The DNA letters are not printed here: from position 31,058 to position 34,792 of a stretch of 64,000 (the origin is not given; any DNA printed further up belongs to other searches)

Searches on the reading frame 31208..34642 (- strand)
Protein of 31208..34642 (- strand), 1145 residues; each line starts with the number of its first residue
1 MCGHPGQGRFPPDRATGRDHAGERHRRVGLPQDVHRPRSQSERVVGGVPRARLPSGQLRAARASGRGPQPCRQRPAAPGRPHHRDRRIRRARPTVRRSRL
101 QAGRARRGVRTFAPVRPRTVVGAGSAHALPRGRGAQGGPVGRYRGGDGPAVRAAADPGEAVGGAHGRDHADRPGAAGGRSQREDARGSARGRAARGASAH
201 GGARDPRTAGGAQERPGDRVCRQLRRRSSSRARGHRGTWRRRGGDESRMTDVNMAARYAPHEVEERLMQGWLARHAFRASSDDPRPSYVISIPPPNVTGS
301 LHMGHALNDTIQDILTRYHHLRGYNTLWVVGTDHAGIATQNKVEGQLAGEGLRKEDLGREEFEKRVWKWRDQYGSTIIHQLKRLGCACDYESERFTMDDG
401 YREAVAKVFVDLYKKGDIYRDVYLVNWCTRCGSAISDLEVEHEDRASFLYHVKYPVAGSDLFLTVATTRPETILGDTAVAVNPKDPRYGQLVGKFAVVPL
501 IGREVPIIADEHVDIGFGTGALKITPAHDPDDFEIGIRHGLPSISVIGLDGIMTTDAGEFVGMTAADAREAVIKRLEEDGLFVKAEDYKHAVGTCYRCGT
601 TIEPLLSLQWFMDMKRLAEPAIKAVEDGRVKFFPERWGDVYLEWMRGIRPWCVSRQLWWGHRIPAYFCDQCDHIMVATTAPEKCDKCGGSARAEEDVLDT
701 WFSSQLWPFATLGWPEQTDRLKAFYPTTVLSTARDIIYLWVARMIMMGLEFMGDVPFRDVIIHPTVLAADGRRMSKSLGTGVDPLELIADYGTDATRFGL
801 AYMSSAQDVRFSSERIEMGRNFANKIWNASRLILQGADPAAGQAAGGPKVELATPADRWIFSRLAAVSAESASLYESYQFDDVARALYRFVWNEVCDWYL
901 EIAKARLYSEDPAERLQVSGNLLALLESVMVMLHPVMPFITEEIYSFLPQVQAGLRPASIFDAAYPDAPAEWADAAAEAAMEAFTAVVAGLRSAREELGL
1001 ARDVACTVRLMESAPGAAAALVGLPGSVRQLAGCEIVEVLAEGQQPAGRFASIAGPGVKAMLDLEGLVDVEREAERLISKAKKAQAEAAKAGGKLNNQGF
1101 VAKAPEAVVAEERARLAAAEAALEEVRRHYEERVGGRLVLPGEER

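Call 60: search_protein_families(library=pfam, proteins=[window:31208-34642:-], max_evalue=0.00001)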
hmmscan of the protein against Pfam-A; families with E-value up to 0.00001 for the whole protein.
window:31208-34642:- (1145 aa): 5 families
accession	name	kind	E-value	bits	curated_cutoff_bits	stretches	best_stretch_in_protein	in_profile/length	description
PF00133.28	tRNA-synt_1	-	1.1e-124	416.8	22.7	1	268-812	3-414/414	tRNA synthetases class I (I, L, M and V)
PF08264.19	Anticodon_1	-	1.1e-37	129.6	25.1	1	857-1006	1-144/148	Anticodon-binding domain of tRNA ligase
PF09334.17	tRNA-synt_1g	-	4.8e-22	78.7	20.1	1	289-441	2-136/391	tRNA synthetases class I (M)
PF10458.14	Val_tRNA-synt_C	-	5.8e-14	52.6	25.9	1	1069-1128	1-60/66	Valyl tRNA synthetase tRNA binding arm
PF13603.12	tRNA-synt_1_2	-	5.9e-10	39.4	25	1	488-549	81-142/185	Leucyl-tRNA synthetase, editing domain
